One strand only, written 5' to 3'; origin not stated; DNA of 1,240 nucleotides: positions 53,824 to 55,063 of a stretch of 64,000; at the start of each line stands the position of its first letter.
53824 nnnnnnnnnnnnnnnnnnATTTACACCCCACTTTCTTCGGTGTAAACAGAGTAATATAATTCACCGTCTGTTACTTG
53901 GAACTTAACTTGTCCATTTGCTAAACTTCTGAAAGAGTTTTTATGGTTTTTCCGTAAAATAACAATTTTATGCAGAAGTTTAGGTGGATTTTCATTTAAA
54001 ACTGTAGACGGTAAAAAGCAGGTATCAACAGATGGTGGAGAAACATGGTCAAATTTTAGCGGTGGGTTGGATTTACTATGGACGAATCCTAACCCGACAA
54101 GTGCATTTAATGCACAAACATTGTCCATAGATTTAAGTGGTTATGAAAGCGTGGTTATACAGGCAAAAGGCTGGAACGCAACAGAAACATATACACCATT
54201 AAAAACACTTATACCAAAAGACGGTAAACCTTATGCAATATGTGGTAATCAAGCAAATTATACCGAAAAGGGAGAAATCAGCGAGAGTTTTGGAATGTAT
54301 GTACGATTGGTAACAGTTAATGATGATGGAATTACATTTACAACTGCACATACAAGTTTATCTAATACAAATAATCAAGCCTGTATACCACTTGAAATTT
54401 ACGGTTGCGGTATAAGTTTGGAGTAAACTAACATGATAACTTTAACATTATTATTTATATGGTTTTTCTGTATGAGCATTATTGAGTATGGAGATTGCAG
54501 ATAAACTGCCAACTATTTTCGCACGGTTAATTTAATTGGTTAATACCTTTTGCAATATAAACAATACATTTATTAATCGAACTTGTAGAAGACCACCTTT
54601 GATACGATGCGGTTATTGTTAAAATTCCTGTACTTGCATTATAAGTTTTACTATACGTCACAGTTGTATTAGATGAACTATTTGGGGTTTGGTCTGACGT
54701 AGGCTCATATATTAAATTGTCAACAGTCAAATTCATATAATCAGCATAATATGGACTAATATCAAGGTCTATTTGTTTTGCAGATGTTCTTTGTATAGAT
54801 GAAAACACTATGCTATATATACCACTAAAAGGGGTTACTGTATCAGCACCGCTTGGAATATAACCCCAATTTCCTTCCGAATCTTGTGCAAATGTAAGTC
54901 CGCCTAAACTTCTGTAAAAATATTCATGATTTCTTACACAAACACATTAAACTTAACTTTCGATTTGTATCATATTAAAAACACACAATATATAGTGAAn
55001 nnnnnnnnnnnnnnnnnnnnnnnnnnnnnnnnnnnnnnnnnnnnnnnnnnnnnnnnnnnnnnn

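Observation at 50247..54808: Six-member family of small paralogous ORFs in alternating orientation inside the minus-strand tail/lysis arm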

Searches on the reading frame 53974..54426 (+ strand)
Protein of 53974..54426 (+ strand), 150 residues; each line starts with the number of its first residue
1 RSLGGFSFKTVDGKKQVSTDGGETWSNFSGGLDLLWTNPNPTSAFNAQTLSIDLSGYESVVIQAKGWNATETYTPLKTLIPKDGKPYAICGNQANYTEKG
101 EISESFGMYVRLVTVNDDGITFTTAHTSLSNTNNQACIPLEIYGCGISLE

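Call 60: search_protein_families(library=pfam, proteins=[window:53974-54426:+], max_evalue=0.1)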
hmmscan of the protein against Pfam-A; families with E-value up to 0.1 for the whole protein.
window:53974-54426:+ (150 aa): 1 family
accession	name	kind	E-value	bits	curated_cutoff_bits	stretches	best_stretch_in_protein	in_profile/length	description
PF02012.26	BNR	-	0.0011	19.1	27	1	16-26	1-11/12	BNR/Asp-box repeat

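Call 85: search_solved_structures(query=window:53974-54426:+, max_evalue=1)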
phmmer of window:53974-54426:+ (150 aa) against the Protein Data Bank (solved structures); distinct sequences matched with E-value up to 1: 1.
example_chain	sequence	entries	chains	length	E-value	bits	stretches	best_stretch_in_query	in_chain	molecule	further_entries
6tpi_B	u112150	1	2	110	0.51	13.4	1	23-59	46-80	Cell division protein FtsX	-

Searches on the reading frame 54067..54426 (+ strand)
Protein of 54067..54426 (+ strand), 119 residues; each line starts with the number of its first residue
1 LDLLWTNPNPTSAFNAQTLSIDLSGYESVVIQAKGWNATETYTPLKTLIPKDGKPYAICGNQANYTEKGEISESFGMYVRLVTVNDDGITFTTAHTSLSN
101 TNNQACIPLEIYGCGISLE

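Call 101: find_encoding_contigs(protein=window:54067-54426:+, flank=4000, max_places=10)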
Protein window:54067-54426:+ (119 aa): 9 contigs read that carry it; 6 places shown.
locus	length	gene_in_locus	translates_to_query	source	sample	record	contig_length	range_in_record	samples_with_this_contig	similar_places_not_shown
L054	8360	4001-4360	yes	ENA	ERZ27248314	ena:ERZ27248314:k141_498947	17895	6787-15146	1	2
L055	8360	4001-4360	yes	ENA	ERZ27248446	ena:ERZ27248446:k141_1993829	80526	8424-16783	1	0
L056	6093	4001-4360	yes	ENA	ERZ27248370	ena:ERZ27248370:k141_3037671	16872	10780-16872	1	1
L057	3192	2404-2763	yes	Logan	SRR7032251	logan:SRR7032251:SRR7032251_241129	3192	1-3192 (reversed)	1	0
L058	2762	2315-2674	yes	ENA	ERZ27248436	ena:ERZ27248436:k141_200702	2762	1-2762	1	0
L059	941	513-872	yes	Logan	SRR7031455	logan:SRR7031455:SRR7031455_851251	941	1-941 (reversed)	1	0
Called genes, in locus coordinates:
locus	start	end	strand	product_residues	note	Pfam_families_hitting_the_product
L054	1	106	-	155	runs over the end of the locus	PF06541:ABC_trans_CmpB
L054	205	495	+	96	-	-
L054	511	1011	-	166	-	-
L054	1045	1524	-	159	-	-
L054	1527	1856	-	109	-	-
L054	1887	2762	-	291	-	-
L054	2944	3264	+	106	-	-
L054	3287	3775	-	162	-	-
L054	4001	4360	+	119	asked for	-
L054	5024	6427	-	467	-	PF07484:Collar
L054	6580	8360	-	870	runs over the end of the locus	-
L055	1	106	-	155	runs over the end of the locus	PF06541:ABC_trans_CmpB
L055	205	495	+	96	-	-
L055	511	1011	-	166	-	-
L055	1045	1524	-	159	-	-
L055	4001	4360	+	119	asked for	-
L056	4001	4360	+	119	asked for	-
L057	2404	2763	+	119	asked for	-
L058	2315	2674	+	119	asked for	-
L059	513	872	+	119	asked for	-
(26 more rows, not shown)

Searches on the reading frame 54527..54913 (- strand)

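Call 60: search_protein_families(library=pfam, proteins=[window:54527-54913:-], max_evalue=0.1)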
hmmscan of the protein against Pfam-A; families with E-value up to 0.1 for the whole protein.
window:54527-54913:- (128 aa): 1 family
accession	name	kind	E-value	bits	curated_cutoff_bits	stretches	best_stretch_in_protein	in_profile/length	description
PF04200.17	Lipoprotein_17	-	0.01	16.6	22.4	1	62-109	23-67/84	Lipoprotein associated domain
